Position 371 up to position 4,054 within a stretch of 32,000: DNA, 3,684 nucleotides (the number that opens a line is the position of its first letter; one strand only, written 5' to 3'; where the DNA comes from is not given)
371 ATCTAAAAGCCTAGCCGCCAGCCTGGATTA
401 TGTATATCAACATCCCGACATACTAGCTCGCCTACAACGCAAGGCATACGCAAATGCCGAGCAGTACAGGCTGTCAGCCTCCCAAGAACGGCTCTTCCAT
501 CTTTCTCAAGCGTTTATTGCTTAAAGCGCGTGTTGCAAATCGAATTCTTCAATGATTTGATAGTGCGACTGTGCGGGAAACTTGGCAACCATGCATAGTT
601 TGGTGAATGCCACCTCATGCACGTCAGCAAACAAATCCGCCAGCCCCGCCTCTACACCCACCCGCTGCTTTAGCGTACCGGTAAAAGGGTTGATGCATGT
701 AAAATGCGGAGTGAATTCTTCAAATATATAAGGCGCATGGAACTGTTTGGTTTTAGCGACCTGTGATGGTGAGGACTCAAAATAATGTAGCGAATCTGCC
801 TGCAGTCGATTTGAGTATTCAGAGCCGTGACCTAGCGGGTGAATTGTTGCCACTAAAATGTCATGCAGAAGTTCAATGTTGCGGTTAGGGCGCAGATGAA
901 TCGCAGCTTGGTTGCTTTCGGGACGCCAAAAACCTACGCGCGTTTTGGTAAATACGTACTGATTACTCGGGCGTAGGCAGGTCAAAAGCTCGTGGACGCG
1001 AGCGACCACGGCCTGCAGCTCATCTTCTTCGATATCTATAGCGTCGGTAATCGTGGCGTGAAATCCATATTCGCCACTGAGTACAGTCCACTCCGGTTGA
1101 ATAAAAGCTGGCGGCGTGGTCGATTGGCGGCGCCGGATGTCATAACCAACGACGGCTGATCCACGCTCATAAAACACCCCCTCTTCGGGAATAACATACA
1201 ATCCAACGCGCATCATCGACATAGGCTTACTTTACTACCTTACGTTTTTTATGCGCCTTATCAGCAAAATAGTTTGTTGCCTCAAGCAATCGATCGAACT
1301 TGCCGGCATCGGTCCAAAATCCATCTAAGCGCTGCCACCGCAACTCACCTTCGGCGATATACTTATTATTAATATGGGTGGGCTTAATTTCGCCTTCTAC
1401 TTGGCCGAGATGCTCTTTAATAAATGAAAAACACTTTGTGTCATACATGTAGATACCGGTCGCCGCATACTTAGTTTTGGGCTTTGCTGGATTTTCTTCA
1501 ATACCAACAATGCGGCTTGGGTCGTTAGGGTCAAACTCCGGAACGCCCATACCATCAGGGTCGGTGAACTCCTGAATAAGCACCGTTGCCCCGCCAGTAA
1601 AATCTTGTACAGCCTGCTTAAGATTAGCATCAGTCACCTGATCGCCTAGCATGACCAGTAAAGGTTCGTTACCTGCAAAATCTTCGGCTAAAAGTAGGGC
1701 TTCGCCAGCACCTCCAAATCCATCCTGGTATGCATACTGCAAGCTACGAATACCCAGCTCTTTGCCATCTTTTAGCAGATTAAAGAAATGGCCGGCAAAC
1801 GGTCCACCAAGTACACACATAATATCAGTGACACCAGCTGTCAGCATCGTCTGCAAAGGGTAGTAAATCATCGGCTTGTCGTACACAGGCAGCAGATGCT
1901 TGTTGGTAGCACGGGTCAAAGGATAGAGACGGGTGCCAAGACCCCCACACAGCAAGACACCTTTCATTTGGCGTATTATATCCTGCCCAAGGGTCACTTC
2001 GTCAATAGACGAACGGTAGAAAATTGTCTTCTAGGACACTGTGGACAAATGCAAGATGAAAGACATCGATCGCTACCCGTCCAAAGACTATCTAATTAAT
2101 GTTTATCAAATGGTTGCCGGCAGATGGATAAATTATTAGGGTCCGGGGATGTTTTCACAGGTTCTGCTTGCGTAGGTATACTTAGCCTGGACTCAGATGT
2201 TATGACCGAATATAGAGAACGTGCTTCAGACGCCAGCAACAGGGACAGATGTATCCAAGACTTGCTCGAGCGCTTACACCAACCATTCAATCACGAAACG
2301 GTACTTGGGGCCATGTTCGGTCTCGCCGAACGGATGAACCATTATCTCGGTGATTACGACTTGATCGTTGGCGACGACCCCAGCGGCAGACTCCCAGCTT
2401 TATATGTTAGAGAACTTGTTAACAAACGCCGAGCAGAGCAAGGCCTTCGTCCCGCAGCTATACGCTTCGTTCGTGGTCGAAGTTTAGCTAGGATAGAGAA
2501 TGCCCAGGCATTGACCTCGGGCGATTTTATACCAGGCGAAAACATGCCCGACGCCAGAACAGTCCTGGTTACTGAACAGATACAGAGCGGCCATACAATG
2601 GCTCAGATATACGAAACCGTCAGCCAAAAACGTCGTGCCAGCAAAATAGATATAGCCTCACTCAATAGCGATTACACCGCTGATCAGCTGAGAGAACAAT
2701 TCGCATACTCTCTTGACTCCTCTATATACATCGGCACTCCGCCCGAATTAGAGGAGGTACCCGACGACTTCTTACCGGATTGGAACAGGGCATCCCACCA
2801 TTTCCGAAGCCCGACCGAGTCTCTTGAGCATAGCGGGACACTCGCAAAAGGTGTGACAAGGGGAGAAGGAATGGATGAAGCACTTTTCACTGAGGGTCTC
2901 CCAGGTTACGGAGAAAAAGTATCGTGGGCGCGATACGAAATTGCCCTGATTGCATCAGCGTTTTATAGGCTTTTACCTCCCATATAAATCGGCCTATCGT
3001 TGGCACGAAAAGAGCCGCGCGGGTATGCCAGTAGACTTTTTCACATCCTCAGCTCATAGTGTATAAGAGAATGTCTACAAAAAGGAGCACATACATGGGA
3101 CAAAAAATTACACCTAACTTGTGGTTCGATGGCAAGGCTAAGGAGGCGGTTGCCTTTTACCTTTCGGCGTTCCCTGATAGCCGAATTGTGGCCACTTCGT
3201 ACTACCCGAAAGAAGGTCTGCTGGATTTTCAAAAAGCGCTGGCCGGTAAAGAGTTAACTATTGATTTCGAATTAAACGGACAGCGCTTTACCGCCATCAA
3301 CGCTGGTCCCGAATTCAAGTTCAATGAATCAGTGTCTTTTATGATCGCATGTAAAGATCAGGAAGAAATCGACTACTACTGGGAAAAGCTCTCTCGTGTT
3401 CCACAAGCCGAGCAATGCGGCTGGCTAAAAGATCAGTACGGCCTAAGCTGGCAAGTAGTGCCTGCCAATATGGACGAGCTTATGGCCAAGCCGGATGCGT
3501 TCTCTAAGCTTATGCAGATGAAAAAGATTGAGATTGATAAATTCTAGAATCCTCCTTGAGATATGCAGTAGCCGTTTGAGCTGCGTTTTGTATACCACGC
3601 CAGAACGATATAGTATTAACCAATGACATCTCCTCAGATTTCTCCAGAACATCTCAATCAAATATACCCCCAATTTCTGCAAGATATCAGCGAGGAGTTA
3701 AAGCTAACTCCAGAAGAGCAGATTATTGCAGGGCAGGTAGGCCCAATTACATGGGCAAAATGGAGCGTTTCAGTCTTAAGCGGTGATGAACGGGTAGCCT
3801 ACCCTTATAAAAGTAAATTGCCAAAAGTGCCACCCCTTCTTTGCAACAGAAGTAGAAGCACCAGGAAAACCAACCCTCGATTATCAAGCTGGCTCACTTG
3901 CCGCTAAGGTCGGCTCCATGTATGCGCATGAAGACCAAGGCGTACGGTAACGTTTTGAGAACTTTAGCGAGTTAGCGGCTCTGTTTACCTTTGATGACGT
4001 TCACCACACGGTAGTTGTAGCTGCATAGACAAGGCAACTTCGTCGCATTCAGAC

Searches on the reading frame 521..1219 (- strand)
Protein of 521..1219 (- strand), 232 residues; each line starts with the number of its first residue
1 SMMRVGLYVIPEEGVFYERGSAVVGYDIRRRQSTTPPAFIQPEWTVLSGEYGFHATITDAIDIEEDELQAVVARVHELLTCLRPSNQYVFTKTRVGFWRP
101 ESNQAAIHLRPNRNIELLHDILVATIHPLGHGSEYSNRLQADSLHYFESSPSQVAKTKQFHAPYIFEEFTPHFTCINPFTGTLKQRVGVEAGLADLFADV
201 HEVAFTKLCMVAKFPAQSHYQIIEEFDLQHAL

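Call 80: search_protein_families(library=pfam, proteins=[window:521-1219:-], max_evalue=0.001)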
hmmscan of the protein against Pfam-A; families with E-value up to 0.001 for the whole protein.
window:521-1219:- (232 aa): 1 family
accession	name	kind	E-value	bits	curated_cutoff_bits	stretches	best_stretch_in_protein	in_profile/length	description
PF06299.18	DUF1045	-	9.1e-05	22.9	24.3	0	150-213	88-151/159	Protein of unknown function (DUF1045)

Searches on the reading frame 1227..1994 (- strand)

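Call 80: search_protein_families(library=pfam, proteins=[window:1227-1994:-], max_evalue=0.001)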
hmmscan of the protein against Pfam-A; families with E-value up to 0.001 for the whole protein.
window:1227-1994:- (255 aa): 2 families
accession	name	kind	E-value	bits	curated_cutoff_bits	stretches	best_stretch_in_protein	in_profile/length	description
PF00483.29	NTP_transferase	-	9.3e-43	147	21.2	1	11-243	1-242/245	Nucleotidyl transferase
PF12804.13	NTP_transf_3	-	2e-07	31.8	27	1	12-131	1-110/160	MobA-like NTP transferase domain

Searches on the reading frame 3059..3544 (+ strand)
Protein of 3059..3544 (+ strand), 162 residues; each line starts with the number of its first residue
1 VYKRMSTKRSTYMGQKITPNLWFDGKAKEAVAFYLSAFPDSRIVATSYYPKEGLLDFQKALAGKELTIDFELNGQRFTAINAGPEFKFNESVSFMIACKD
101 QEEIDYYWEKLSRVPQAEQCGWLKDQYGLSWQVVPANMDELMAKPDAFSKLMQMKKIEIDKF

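Call 10: search_protein_families(library=pfam, proteins=[window:3059-3544:+], max_evalue=0.1)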
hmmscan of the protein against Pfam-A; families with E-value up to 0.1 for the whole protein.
window:3059-3544:+ (162 aa): 1 family
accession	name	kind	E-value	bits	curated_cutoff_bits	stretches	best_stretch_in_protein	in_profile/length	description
PF06983.19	3-dmu-9_3-mt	-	1.1e-42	145.7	24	1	15-134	1-116/116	3-demethylubiquinone-9 3-methyltransferase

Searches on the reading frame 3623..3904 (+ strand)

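Call 10: search_protein_families(library=pfam, proteins=[window:3623-3904:+], max_evalue=0.1)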
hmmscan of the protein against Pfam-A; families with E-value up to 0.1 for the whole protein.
window:3623-3904:+ (94 aa): 1 family
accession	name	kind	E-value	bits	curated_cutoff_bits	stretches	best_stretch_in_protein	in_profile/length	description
PF22456.1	PqqF-like_C_4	-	0.034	14.7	27.5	1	3-34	43-74/100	PQQ synthase PqqF-like, C-terminal lobe domain 4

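Call 82: search_protein_families(library=phrogs, proteins=[window:3623-3904:+], max_evalue=0.01)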
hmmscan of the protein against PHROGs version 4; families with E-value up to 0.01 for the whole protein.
window:3623-3904:+ (94 aa): 0 families
